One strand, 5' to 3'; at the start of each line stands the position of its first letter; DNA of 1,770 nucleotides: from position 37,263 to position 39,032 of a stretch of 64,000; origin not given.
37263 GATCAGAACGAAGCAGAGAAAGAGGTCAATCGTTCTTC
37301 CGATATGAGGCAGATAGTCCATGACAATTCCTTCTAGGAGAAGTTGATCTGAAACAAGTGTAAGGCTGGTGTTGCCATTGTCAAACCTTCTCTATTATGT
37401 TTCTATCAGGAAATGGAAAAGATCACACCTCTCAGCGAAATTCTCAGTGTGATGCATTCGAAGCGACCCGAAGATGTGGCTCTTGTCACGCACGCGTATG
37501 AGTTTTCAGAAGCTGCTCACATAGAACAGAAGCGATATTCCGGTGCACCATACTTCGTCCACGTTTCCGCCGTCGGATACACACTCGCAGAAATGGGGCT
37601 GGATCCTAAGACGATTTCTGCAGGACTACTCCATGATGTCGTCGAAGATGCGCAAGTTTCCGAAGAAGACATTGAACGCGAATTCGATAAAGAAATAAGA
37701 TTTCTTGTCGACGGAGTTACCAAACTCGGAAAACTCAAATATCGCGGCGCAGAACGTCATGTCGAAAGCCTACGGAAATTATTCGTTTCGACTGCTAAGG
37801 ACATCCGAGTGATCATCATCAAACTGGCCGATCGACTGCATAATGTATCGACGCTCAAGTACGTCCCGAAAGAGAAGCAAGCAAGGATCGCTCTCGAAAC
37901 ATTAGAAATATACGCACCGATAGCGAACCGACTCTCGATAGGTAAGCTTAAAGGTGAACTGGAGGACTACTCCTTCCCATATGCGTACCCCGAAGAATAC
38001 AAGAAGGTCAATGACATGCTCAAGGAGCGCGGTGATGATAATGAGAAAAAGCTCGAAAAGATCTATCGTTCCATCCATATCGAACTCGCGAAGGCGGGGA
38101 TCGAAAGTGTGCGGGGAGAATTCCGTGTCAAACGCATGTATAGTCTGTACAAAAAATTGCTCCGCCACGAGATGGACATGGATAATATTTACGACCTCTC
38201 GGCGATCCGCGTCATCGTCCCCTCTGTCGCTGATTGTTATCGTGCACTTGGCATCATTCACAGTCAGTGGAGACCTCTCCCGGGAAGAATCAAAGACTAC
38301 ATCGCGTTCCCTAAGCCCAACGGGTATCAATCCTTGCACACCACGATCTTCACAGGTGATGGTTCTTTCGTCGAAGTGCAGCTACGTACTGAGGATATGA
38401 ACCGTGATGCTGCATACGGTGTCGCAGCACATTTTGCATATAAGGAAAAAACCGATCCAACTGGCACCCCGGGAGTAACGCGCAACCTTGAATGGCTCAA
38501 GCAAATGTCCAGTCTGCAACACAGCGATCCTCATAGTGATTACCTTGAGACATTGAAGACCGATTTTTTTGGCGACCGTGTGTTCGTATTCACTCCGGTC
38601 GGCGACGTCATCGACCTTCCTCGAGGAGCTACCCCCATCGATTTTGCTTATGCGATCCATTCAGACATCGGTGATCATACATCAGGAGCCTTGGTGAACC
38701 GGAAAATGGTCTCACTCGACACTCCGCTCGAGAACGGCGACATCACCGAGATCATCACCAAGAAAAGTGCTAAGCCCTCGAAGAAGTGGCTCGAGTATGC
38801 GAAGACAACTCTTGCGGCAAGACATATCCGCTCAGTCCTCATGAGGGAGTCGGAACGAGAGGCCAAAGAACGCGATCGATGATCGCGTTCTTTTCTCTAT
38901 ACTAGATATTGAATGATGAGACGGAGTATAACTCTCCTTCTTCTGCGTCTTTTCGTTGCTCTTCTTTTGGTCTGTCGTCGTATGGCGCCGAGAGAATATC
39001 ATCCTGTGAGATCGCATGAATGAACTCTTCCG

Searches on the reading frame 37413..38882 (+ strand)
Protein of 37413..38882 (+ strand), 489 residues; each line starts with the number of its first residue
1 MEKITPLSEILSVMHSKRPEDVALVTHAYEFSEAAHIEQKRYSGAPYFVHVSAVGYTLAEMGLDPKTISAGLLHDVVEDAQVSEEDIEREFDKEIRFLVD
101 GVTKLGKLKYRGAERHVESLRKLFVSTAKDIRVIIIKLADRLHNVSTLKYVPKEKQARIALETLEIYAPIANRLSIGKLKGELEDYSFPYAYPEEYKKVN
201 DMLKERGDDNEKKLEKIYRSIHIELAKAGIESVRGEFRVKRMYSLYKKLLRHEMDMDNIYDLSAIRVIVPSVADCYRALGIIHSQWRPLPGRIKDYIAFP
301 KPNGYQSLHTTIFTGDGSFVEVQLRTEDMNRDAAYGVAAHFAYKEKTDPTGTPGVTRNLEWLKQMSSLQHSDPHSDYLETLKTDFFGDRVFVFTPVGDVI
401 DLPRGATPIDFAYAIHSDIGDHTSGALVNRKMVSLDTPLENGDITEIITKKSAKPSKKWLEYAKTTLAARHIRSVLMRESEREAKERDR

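Call 33: search_protein_families(library=ncbifam, proteins=[window:37413-38882:+], max_evalue=1e-10)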
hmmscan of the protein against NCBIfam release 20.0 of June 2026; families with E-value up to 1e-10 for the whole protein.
window:37413-38882:+ (489 aa): 3 families
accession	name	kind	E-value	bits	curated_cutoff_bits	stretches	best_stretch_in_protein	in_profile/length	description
TIGR00691.1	spoT_relA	subfamily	5.3e-178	593.5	499.2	1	28-484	1-457/687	RelA/SpoT family protein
NF008303.0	PRK11092.1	equivalog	1.4e-139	466.4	947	1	18-477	16-475/702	bifunctional GTP diphosphokinase/guanosine-3',5'-bis pyrophosphate 3'-pyrophosphohydrolase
NF008124.0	PRK10872.1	equivalog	5.6e-106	355.8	728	1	58-474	66-490/744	GTP diphosphokinase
